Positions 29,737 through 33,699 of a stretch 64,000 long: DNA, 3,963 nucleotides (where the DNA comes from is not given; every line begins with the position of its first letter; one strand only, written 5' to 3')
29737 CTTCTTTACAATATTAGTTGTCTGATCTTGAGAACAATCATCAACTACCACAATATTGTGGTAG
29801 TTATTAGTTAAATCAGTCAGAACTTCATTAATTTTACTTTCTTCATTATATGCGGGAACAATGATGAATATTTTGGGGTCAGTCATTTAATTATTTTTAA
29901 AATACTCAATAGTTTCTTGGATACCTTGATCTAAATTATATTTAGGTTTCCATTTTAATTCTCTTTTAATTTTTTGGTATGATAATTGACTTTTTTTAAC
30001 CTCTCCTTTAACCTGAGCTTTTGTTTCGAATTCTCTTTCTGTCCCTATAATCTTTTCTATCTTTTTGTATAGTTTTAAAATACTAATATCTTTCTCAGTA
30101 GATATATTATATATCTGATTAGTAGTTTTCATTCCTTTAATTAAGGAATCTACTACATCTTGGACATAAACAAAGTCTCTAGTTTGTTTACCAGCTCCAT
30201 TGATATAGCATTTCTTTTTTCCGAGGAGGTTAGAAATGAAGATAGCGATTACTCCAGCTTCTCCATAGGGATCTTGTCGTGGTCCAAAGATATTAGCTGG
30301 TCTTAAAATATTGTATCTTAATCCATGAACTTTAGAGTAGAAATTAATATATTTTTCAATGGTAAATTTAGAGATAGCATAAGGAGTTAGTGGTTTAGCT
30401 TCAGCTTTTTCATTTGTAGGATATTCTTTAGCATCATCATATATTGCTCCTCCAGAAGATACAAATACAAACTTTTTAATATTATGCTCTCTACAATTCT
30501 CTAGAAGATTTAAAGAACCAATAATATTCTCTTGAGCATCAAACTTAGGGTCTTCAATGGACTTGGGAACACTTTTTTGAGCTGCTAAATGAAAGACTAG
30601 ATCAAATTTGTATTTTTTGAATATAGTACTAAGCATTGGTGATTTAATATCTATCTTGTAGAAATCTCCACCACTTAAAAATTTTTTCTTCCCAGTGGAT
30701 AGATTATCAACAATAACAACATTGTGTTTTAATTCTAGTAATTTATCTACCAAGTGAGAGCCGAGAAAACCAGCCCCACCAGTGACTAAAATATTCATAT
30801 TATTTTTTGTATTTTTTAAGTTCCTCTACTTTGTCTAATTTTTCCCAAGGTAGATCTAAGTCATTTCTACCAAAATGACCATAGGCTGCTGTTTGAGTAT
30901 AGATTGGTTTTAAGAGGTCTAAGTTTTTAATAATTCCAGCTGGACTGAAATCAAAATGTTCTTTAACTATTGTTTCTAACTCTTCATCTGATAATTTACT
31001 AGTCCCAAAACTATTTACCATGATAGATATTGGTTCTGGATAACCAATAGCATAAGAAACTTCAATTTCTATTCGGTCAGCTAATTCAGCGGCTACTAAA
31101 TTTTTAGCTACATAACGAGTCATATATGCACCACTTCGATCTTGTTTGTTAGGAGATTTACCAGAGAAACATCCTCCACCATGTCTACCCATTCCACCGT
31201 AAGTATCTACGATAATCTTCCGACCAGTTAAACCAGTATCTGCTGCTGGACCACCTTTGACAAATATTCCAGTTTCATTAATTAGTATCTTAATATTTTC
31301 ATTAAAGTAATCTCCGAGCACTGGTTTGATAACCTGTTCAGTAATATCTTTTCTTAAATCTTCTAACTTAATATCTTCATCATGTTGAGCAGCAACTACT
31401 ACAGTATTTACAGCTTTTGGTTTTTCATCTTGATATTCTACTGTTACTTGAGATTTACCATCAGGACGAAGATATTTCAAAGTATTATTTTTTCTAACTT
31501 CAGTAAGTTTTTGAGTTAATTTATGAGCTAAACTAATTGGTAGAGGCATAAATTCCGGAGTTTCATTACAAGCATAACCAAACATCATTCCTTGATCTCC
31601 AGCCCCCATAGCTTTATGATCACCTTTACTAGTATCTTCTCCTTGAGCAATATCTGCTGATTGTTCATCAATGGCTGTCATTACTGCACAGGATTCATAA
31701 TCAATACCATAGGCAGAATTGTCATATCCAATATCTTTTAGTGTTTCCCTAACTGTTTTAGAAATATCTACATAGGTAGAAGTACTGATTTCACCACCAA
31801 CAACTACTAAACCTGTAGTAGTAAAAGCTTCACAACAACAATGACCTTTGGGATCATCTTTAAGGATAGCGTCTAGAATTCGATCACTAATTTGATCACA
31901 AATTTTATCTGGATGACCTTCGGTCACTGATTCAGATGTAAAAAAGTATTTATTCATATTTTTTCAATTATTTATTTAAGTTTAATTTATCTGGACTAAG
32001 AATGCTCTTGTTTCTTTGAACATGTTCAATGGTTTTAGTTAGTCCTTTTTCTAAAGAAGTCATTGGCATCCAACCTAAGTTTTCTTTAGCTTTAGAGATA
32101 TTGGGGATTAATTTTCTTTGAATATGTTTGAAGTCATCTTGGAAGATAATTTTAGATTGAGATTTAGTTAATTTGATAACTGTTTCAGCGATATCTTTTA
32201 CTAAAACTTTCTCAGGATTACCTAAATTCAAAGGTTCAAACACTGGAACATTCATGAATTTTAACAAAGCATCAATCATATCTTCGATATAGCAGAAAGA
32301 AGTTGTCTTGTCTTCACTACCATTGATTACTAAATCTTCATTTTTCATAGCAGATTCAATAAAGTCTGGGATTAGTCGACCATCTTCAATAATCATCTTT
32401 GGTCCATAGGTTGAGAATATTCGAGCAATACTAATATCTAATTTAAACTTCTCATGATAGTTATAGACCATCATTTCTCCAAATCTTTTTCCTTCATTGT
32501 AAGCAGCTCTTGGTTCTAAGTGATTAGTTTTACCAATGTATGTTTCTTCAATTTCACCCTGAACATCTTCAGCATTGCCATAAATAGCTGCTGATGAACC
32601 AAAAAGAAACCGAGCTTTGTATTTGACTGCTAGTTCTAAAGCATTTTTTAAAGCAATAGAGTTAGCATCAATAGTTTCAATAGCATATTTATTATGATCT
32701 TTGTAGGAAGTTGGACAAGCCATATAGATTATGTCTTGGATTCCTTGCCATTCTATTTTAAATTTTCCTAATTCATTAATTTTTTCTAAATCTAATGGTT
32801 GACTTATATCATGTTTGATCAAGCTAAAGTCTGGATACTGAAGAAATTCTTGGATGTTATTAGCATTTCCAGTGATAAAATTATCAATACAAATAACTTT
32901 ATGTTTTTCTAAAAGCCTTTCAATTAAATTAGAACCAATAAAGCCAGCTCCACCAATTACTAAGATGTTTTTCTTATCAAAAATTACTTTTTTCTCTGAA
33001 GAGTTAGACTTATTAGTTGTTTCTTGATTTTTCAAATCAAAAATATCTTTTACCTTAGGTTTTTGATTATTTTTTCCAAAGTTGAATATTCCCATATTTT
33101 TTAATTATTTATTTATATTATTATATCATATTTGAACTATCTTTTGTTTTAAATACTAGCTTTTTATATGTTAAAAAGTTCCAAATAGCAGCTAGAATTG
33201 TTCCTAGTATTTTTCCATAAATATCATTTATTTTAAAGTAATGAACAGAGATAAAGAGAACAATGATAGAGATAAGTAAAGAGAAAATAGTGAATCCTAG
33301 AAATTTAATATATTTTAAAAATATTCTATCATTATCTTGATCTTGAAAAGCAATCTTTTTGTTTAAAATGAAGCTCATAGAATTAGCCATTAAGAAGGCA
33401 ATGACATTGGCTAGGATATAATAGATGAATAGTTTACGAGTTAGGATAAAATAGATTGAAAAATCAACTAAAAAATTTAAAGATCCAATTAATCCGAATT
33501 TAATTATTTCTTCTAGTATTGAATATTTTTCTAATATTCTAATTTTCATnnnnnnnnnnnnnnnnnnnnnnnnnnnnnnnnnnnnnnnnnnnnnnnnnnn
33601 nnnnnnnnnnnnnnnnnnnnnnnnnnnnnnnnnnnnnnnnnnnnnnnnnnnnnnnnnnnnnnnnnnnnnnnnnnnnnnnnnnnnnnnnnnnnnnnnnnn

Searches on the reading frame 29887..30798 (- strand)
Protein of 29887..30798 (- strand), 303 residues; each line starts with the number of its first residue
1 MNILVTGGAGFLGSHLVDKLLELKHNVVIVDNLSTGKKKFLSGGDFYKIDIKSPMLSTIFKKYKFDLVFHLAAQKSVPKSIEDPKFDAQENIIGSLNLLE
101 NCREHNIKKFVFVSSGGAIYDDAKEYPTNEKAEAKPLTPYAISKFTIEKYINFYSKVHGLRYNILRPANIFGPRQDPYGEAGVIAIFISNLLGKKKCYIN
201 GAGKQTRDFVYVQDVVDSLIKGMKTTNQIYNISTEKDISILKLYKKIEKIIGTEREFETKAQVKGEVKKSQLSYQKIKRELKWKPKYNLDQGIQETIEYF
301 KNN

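Call 102: search_protein_families(library=pfam, max_evalue=0.00001, proteins=[window:29887-30798:-])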
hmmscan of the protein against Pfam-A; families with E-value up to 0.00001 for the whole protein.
window:29887-30798:- (303 aa): 7 families
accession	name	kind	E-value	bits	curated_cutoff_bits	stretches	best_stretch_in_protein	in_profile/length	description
PF01370.27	Epimerase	-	1.3e-57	195.5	20.9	1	3-232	1-239/240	NAD dependent epimerase/dehydratase family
PF16363.11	GDP_Man_Dehyd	-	5.6e-51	174.4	27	1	4-296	1-332/332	GDP-mannose 4,6 dehydratase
PF01073.25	3Beta_HSD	-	2.7e-20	73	22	1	4-221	1-227/280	3-beta hydroxysteroid dehydrogenase/isomerase family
PF04321.23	RmlD_sub_bind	-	5.9e-17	62.1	27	1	1-282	1-268/287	RmlD substrate binding domain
PF02719.21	Polysacc_synt_2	-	2.6e-16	60.1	20.2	1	3-256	1-252/293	Polysaccharide biosynthesis protein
PF07993.18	NAD_binding_4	-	3.7e-15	56.2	20.1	1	64-177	88-211/258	Male sterility protein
PF13460.12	NAD_binding_10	-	5.7e-09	36.5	27.2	1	7-170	1-146/184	NAD(P)H-binding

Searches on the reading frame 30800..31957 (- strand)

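Call 102: search_protein_families(library=pfam, max_evalue=0.00001, proteins=[window:30800-31957:-])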
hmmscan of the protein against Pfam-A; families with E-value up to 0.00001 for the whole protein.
window:30800-31957:- (385 aa): 3 families
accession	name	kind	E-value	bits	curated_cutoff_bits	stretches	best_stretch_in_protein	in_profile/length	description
PF02773.21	S-AdoMet_synt_C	-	3.6e-64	215.3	25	1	235-373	2-138/138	S-adenosylmethionine synthetase, C-terminal domain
PF02772.21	S-AdoMet_synt_M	-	1.6e-49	167.4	29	1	117-232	2-120/120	S-adenosylmethionine synthetase, central domain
PF00438.25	S-AdoMet_synt_N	-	5.3e-42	142.8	33.1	1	3-101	1-99/99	S-adenosylmethionine synthetase, N-terminal domain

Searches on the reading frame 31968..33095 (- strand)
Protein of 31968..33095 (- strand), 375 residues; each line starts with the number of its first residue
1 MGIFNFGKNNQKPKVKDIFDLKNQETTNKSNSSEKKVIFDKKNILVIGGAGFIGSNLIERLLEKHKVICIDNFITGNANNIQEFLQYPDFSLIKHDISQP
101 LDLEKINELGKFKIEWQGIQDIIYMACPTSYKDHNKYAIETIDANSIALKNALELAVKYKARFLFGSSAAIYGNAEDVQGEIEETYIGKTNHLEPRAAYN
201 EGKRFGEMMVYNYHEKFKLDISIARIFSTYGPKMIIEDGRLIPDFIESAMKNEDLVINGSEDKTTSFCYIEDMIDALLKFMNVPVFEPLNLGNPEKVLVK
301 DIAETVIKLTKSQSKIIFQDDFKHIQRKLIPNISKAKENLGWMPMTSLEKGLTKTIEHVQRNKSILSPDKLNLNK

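Call 102: search_protein_families(library=pfam, max_evalue=0.00001, proteins=[window:31968-33095:-])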
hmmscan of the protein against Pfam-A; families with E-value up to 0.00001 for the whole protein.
window:31968-33095:- (375 aa): 4 families
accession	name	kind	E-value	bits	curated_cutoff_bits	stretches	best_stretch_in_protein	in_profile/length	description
PF01370.27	Epimerase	-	8.9e-38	130.5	20.9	1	44-283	1-227/240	NAD dependent epimerase/dehydratase family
PF16363.11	GDP_Man_Dehyd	-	3.5e-37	129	27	1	45-354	1-331/332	GDP-mannose 4,6 dehydratase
PF01073.25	3Beta_HSD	-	1.1e-10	41.4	22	1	45-276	1-224/280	3-beta hydroxysteroid dehydrogenase/isomerase family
PF07993.18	NAD_binding_4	-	3e-09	36.8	20.1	0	138-226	105-204/258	Male sterility protein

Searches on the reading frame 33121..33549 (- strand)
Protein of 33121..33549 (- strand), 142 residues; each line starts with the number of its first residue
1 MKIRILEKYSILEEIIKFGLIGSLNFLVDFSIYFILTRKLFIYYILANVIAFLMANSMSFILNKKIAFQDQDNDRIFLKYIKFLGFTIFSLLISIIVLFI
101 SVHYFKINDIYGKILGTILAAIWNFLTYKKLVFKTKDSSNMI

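Call 102: search_protein_families(library=pfam, max_evalue=0.00001, proteins=[window:33121-33549:-])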
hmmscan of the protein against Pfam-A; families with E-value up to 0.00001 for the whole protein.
window:33121-33549:- (142 aa): 1 family
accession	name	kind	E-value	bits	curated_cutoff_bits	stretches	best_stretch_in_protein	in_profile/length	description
PF04138.20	GtrA_DPMS_TM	-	7.6e-25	87.8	26.1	1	17-133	1-117/117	GtrA/DPMS, transmembrane domain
